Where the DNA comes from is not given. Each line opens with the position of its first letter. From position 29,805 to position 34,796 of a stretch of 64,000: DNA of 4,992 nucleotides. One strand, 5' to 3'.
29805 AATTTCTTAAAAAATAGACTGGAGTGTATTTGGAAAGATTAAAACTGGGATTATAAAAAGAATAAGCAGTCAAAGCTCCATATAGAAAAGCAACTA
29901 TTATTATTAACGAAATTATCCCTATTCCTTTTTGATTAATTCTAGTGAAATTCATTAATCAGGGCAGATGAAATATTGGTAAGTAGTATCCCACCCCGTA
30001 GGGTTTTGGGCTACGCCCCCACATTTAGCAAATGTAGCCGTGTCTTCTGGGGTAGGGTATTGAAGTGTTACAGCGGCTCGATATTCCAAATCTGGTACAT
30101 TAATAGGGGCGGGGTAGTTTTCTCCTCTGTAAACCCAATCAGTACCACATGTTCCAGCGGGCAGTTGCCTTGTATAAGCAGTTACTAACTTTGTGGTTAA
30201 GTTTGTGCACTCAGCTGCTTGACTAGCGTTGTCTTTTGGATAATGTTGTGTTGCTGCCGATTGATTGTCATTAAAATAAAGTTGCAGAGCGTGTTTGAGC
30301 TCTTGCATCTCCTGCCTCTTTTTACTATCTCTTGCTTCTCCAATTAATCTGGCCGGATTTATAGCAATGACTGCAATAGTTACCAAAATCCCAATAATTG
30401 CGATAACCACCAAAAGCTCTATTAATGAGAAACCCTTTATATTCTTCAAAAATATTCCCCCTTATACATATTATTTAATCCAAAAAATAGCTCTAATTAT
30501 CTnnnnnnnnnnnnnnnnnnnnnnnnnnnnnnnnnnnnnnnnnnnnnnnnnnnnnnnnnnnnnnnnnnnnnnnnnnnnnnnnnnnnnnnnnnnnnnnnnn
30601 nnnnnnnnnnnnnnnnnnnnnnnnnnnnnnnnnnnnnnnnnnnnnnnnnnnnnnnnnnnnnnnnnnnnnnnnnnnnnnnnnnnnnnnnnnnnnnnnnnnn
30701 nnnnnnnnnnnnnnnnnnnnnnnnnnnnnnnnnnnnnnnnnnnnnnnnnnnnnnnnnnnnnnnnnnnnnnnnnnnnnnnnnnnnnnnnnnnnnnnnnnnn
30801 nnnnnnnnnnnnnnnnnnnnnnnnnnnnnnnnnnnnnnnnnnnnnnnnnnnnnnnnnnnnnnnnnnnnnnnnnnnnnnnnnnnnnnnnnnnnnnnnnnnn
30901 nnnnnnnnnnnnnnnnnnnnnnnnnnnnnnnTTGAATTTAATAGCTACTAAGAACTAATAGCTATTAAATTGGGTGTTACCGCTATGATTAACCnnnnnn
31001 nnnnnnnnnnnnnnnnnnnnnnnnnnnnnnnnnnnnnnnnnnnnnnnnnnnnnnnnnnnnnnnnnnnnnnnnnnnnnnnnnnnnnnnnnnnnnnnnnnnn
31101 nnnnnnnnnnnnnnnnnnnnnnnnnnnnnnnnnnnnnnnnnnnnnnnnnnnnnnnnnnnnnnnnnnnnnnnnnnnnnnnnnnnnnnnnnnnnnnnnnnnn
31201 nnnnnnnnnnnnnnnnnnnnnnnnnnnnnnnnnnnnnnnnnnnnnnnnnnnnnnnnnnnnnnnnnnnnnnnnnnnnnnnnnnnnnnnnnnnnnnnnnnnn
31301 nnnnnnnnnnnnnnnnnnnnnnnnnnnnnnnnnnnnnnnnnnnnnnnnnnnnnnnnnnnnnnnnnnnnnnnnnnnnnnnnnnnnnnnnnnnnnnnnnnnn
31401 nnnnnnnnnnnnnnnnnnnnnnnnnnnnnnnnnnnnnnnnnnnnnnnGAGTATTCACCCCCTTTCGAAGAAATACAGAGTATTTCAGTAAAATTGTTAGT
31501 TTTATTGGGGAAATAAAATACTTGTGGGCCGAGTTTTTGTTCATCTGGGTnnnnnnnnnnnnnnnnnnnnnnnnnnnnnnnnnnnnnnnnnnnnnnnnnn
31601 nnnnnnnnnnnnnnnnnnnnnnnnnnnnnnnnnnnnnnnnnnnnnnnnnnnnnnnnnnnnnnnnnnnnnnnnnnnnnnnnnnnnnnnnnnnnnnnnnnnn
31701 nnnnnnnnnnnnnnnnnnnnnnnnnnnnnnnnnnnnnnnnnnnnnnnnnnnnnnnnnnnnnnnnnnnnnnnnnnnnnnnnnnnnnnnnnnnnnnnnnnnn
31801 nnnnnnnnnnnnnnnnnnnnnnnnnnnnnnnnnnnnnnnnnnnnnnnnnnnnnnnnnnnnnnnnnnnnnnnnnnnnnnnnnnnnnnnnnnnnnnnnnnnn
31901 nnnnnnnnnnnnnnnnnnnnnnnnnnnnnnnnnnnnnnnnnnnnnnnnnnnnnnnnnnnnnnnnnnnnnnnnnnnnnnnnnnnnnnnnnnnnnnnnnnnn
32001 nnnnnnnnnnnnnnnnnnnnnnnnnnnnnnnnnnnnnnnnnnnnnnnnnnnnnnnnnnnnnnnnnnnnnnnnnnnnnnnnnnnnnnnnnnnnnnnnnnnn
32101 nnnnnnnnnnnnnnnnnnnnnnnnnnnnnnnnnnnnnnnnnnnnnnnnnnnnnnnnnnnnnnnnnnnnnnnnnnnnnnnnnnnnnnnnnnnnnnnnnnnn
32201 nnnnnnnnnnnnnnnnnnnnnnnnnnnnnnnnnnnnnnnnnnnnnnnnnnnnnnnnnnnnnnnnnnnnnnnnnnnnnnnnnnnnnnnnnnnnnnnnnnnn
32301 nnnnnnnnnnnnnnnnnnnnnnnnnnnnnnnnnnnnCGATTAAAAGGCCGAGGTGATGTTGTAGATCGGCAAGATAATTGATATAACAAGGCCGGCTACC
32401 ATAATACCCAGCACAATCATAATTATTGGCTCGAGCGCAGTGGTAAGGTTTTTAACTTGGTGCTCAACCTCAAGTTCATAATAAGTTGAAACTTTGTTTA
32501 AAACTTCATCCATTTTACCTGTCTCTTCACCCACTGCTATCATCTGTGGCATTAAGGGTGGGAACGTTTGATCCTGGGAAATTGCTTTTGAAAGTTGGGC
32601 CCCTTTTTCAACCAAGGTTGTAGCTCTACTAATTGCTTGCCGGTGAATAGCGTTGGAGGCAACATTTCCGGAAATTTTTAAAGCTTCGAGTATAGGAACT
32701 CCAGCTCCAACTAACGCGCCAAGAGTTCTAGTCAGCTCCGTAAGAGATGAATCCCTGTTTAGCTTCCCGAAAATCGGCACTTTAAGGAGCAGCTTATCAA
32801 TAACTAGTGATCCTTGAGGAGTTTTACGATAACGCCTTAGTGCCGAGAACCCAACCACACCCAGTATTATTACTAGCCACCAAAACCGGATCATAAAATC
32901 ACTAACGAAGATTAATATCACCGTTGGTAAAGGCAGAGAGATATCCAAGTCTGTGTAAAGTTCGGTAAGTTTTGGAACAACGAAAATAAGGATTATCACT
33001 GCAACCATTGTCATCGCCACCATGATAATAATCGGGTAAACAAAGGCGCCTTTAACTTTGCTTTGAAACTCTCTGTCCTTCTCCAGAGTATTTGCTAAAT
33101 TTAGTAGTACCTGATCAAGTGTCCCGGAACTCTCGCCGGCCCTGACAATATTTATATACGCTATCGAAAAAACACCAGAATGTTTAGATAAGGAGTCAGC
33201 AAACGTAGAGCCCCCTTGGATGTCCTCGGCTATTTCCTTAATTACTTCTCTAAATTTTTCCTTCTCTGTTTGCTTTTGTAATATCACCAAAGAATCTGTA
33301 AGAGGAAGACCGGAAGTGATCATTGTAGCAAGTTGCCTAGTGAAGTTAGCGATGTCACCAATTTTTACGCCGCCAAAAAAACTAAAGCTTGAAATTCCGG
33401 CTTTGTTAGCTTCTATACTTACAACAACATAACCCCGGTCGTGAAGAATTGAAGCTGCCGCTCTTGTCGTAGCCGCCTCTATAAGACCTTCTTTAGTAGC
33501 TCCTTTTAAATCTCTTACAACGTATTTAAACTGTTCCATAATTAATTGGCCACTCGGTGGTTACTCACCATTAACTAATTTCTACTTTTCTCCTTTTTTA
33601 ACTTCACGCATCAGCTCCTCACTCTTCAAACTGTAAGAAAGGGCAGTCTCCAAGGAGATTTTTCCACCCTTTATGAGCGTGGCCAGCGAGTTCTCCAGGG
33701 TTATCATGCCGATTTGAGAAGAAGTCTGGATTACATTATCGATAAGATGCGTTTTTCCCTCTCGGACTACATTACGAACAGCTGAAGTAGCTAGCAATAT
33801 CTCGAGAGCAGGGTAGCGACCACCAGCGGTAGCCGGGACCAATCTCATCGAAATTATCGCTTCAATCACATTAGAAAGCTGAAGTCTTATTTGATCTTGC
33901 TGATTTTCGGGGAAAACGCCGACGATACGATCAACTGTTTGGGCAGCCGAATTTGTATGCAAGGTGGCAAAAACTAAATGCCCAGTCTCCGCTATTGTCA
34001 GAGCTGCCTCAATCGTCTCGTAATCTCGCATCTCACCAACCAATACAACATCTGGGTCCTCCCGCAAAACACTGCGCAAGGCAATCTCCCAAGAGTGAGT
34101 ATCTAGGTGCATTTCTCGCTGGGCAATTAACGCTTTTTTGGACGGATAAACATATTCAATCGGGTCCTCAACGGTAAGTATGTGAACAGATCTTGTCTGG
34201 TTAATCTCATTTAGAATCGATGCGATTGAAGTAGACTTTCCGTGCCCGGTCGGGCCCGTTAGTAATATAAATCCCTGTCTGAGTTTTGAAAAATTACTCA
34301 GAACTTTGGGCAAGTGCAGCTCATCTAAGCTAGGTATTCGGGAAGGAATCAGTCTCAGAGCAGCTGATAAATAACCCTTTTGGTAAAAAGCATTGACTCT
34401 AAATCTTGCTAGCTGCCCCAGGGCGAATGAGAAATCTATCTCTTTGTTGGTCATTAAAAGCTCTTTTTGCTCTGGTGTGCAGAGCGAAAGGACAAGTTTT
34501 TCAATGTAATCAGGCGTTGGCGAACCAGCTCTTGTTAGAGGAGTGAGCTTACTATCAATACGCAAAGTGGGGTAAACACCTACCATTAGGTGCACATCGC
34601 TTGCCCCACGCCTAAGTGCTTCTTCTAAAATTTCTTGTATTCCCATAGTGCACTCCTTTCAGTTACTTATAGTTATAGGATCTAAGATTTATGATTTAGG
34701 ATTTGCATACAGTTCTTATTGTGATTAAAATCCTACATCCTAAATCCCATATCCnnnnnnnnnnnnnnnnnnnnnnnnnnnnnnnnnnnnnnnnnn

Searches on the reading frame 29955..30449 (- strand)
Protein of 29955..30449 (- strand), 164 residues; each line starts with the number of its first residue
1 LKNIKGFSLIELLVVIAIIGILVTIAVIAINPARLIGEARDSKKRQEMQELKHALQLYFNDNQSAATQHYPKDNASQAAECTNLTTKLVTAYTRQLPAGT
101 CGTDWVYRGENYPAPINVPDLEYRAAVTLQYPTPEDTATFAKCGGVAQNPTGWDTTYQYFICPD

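Call 61: search_protein_families(library=ncbifam, max_evalue=1e-10, proteins=[window:29955-30449:-])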
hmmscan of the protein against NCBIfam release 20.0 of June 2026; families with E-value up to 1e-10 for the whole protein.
window:29955-30449:- (164 aa): 1 family
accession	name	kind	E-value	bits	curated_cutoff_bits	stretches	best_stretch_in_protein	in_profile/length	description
TIGR01710.1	typeII_sec_gspG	equivalog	8.1e-11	42.1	88.85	0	5-111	1-105/134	type II secretion system major pseudopilin GspG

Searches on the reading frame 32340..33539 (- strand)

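Call 62: search_protein_families(library=ncbifam, max_evalue=1e-10, proteins=[window:32340-33539:-])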
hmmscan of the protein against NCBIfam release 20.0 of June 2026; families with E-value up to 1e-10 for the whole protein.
window:32340-33539:- (399 aa): 6 families
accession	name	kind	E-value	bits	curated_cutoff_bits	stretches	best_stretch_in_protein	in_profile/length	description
TIGR02120.1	GspF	equivalog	4.6e-111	371.9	424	1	4-397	1-399/401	type II secretion system inner membrane protein GspF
NF052607.1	T4PiliAsmPilCThrm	equivalog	1.7e-109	366.6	700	1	1-397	1-402/406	type IV pilus assembly protein PilC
NF052606.1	T4PiliAsmPilCMyx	equivalog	5.1e-92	308.9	700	1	3-398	21-417/419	type IV pilus assembly protein PilC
NF047826.1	T3SSXpsF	equivalog_domain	2.5e-82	276.8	650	1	1-398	1-403/405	type II secretion system protein XpsF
NF007861.0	PRK10573.1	equivalog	1.3e-81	274.7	401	1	12-397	15-396/401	protein transport protein HofC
NF041012.2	T4P_ComGB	equivalog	2e-43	149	240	1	64-395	4-330/332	competence type IV pilus assembly protein ComGB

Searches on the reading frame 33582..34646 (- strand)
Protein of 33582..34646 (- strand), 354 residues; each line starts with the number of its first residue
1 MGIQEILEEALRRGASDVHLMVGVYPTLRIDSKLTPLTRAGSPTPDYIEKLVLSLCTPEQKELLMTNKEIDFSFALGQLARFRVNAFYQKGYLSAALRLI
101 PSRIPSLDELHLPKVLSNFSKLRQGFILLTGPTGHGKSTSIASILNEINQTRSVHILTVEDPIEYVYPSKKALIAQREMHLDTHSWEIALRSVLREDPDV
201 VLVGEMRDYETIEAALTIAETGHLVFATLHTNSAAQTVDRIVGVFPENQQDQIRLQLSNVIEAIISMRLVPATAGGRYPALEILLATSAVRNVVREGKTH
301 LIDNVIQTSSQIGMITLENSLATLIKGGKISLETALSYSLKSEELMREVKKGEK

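Call 62: search_protein_families(library=ncbifam, max_evalue=1e-10, proteins=[window:33582-34646:-])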
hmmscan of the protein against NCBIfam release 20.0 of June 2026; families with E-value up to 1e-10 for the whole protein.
window:33582-34646:- (354 aa): 11 families
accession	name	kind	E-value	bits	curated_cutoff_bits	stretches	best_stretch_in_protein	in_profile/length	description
TIGR01420.1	pilT_fam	subfamily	8.8e-132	439.5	319.1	1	3-343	2-342/343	PilT/PilU family type 4a pilus ATPase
TIGR02525.1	plasmid_TraJ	equivalog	1.4e-42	146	368.3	1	74-298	94-326/372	plasmid transfer ATPase TraJ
TIGR02524.1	dot_icm_DotB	equivalog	2.2e-40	139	463.3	1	3-304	6-319/358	Dot/Icm type IV secretion system ATPase DotB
TIGR02538.1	type_IV_pilB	equivalog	9.6e-40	136.7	675.65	1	123-243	315-431/564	type IV-A pilus assembly ATPase PilB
TIGR02533.1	type_II_gspE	equivalog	1.9e-38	132.4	630.25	1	120-243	239-358/486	type II secretion system ATPase GspE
NF007755.0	PRK10436.1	equivalog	5.9e-35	120.8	617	1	3-270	89-355/465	type II secretion system protein GspE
NF041000.1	ATPase_ComGA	equivalog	1e-34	119.7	300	1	94-271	95-266/267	competence type IV pilus ATPase ComGA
NF053534.1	T4PilAsmATPsTfpB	equivalog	4.8e-31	107.8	850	1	118-242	330-450/584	type IV pilus assembly ATPase TfpB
TIGR02788.1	VirB11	equivalog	1.7e-14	53.6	249.95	1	124-267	144-294/308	P-type DNA transfer ATPase VirB11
TIGR02782.1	TrbB_P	equivalog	1.6e-13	50.6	304.55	1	126-269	138-280/303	P-type conjugative transfer ATPase TrbB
NF058587.1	archaellum_moto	equivalog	2.8e-12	46.2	550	1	127-243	278-395/527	archaellum flagellar ATPase motor FlaI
